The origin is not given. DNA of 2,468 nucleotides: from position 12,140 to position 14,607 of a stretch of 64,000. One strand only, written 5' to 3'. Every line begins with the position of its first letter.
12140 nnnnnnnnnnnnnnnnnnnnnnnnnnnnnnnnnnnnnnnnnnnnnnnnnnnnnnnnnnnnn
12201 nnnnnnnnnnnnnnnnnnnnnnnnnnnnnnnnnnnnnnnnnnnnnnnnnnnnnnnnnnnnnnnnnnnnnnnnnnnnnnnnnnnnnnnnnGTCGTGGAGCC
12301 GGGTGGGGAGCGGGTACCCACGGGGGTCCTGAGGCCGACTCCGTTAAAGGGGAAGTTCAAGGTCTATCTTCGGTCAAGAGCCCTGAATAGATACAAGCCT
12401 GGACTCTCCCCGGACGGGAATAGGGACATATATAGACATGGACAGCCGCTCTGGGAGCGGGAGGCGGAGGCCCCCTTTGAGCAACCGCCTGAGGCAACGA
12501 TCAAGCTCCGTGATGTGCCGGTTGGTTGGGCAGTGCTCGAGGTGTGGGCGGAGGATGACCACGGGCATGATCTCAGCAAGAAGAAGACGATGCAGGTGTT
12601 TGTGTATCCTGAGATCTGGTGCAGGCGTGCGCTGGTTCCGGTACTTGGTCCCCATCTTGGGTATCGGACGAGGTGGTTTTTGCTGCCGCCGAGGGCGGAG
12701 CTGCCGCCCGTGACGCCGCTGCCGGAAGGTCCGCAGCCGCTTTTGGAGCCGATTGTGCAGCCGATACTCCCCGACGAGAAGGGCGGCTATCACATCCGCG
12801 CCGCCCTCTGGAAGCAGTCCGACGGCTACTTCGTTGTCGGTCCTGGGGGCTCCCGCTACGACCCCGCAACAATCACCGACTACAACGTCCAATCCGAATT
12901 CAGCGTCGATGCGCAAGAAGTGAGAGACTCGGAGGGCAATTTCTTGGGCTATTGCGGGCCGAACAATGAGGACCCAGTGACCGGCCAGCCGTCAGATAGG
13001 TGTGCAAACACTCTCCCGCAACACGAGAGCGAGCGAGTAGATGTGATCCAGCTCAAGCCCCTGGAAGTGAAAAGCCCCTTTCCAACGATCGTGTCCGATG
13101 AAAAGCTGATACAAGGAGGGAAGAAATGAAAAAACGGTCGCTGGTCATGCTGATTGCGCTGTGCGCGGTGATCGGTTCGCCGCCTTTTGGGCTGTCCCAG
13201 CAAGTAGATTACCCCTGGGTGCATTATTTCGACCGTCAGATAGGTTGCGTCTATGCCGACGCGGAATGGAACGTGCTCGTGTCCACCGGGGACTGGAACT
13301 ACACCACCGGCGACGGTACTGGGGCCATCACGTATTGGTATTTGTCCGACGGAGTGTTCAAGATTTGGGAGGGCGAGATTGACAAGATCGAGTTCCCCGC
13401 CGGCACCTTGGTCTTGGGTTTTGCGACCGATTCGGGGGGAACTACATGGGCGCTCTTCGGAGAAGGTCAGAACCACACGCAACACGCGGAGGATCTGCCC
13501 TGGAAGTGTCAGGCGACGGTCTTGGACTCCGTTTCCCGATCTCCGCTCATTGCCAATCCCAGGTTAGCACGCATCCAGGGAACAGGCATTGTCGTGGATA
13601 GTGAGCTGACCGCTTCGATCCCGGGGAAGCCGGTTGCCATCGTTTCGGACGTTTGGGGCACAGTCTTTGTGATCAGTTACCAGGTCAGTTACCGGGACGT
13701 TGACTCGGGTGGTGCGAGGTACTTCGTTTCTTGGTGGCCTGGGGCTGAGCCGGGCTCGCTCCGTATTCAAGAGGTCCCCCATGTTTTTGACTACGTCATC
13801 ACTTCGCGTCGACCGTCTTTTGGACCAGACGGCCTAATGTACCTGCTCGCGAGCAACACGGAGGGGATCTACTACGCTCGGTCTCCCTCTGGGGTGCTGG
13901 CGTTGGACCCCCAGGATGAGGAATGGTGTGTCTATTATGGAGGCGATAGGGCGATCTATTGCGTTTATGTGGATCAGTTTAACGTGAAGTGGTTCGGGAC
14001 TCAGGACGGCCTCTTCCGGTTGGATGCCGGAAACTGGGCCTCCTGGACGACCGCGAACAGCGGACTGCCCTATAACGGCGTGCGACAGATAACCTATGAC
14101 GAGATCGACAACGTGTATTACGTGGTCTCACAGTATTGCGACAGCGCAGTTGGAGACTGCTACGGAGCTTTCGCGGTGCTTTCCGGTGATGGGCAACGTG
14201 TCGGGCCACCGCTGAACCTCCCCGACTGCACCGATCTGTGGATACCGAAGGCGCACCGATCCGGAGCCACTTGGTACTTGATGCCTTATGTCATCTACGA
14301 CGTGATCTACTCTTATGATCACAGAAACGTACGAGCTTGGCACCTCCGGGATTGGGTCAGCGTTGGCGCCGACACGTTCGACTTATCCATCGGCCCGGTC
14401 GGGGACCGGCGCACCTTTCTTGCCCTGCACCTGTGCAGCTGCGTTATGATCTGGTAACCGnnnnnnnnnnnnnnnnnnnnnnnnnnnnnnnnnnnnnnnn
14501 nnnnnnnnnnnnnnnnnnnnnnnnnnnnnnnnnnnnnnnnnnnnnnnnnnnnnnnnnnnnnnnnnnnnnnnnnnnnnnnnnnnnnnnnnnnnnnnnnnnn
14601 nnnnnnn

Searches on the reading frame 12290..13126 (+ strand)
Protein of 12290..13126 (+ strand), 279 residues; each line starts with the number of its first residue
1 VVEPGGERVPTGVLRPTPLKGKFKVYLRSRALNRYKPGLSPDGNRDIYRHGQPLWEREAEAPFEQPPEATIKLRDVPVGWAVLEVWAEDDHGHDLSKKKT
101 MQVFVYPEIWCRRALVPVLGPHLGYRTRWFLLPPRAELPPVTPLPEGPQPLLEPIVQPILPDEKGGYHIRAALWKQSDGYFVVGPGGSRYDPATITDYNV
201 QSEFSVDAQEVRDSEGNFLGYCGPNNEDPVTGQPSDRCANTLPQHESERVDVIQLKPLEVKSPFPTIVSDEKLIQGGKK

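Call 96: predict_structure(alignment_id=A5)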
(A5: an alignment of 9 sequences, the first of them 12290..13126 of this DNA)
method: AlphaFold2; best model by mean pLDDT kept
length: 279 residues; sequences in the alignment: 9
mean_pLDDT: 47.8   pTM: 0.42
mean pLDDT of the five models: 47.8, 40.2, 38.8, 38.3, 38.0
residues with pLDDT >= 90: 0; 70-90: 2; 50-70: 134; < 50: 143
segments of 3 or more residues with pLDDT < 50: 1-19, 34-50, 65-68, 134-159, 177-209, 240-248, 250-279
pLDDT, mean of each block of 10 residues (from residue 1): 26 36 66 48 45 66 53 56 65 57 58 58 54 44 35 37 61 48 36 31 35 57 54 59 44 37 35 35
secondary structure, 60 per line:
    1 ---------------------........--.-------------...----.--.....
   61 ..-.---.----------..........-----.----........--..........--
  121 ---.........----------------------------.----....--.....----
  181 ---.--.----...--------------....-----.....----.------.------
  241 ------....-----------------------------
elements in order: E22-29 E56-62 E79-88 E99-106 E109-118 E124-132 E166-169 E172-176 E209-212 E218-222 E247-250

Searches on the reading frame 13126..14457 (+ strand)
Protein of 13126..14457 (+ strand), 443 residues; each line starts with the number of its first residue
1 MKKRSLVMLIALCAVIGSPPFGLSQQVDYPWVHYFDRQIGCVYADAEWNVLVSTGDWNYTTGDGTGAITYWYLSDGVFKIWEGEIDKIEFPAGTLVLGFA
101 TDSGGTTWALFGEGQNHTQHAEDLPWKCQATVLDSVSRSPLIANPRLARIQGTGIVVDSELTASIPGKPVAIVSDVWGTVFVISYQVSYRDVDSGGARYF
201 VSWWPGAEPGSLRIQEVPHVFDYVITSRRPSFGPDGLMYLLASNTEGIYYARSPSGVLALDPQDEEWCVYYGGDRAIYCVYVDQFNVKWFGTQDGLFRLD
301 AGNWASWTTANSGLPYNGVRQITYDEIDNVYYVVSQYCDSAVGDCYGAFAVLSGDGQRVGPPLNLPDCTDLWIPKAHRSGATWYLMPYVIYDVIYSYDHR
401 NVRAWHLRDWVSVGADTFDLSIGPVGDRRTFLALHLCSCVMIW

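Call 11: search_protein_families(library=pfam, proteins=[window:13126-14457:+], max_evalue=0.1)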
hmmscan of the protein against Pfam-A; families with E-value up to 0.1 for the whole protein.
window:13126-14457:+ (443 aa): 0 families

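Call 12: search_protein_families(library=ncbifam, proteins=[window:13126-14457:+], max_evalue=0.1)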
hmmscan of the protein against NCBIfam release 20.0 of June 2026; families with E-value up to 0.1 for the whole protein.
window:13126-14457:+ (443 aa): 1 family
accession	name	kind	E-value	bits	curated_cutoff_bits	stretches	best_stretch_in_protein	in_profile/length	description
NF052228.1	T9SS_PorZ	equivalog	1.5e-05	23.6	260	1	274-326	587-643/757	type IX secretion system anionic LPS delivery protein PorZ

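Call 31: find_encoding_contigs(protein=window:13126-14457:+, flank=10000, max_places=10)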
Protein window:13126-14457:+ (443 aa): 7 contigs read that carry it; 7 places shown.
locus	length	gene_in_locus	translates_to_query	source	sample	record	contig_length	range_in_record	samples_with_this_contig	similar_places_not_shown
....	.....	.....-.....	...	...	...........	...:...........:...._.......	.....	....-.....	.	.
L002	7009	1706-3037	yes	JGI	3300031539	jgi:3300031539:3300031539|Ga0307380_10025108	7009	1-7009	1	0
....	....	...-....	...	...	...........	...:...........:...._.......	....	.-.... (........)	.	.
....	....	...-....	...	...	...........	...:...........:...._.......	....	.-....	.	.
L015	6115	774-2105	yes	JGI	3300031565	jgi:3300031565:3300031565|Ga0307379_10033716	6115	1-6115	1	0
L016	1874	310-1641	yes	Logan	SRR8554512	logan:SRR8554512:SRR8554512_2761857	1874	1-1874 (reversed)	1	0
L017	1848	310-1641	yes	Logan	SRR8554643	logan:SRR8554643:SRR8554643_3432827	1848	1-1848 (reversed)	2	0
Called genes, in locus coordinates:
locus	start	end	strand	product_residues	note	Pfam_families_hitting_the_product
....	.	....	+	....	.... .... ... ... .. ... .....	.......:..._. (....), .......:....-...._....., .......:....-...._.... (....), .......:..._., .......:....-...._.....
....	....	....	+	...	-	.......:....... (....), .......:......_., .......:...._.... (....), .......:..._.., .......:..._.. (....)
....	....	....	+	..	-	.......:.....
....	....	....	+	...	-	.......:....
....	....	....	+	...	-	-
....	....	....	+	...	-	-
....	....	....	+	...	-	-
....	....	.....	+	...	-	-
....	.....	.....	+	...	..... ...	-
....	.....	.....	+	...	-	-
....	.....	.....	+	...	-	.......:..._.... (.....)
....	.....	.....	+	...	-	-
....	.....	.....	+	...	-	-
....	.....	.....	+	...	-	-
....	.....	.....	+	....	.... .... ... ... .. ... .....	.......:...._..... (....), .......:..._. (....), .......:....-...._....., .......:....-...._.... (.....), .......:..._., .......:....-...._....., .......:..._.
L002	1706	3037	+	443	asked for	-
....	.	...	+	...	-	?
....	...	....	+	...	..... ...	-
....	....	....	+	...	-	-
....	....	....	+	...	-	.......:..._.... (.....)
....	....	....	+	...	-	-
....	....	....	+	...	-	-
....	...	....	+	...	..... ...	-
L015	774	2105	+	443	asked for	-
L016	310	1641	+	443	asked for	-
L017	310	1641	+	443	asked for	-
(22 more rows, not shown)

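Call 72: search_protein_families(library=padloc, proteins=[window:13126-14457:+], max_evalue=0.01)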
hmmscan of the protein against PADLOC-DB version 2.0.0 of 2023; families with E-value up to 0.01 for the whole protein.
window:13126-14457:+ (443 aa): 0 families

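Call 73: search_protein_families(library=phrogs, proteins=[window:13126-14457:+], max_evalue=0.01)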
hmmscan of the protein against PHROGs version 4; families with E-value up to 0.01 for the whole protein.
window:13126-14457:+ (443 aa): 0 families
